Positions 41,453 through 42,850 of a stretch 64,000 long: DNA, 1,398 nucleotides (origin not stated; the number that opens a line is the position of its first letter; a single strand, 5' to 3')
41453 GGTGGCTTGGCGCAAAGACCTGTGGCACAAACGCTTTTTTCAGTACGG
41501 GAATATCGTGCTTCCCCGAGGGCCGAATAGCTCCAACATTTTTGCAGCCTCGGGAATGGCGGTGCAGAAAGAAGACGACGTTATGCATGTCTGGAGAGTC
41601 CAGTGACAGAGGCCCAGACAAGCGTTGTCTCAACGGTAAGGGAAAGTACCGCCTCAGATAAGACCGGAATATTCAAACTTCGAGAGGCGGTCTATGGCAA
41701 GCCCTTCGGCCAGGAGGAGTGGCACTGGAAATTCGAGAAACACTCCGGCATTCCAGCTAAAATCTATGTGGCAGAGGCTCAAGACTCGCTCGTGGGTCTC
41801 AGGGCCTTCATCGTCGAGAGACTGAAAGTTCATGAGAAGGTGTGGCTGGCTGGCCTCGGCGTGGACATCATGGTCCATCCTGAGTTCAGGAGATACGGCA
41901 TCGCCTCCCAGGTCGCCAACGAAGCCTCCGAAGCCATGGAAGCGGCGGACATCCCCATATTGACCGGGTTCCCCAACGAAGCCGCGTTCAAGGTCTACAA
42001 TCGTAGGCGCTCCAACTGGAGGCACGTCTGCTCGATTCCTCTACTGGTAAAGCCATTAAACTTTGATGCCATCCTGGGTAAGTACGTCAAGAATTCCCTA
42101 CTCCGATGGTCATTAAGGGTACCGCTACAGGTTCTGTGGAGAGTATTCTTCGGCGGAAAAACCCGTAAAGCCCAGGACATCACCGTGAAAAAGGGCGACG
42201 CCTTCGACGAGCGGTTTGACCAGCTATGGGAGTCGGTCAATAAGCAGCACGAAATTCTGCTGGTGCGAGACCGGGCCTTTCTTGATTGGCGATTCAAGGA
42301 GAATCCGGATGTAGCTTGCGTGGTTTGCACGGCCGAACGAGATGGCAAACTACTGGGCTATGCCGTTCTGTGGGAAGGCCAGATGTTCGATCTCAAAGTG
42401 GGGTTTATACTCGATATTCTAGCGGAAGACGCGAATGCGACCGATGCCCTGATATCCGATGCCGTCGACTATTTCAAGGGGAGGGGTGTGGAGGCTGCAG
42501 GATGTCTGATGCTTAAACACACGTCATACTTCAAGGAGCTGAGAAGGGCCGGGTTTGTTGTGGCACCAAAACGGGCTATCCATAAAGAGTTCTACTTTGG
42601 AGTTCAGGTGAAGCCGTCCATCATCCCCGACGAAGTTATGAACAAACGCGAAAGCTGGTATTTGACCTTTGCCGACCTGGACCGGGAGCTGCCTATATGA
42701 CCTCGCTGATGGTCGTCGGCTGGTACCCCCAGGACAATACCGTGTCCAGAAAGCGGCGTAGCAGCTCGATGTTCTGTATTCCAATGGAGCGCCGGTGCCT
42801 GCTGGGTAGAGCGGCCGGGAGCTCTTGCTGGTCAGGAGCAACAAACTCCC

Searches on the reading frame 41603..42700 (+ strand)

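Call 16: search_protein_families(library=ncbifam, proteins=[window:41603-42700:+], max_evalue=1e-8)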
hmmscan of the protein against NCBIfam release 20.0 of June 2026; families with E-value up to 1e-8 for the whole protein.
window:41603-42700:+ (365 aa): 0 families

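Call 46: search_protein_families(library=pfam, proteins=[window:41603-42700:+], max_evalue=0.001)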
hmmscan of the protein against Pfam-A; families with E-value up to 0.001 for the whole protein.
window:41603-42700:+ (365 aa): 3 families
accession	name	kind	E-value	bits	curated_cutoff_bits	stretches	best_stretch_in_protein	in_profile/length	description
PF13527.13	Acetyltransf_9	-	5.2e-14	52.8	25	1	12-134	2-121/127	Acetyltransferase (GNAT) domain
PF00583.31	Acetyltransf_1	-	5.9e-10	39.9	20.7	1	40-134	24-113/116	Acetyltransferase (GNAT) family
PF13508.13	Acetyltransf_7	-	9.8e-07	29.5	27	1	53-117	4-62/84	Acetyltransferase (GNAT) domain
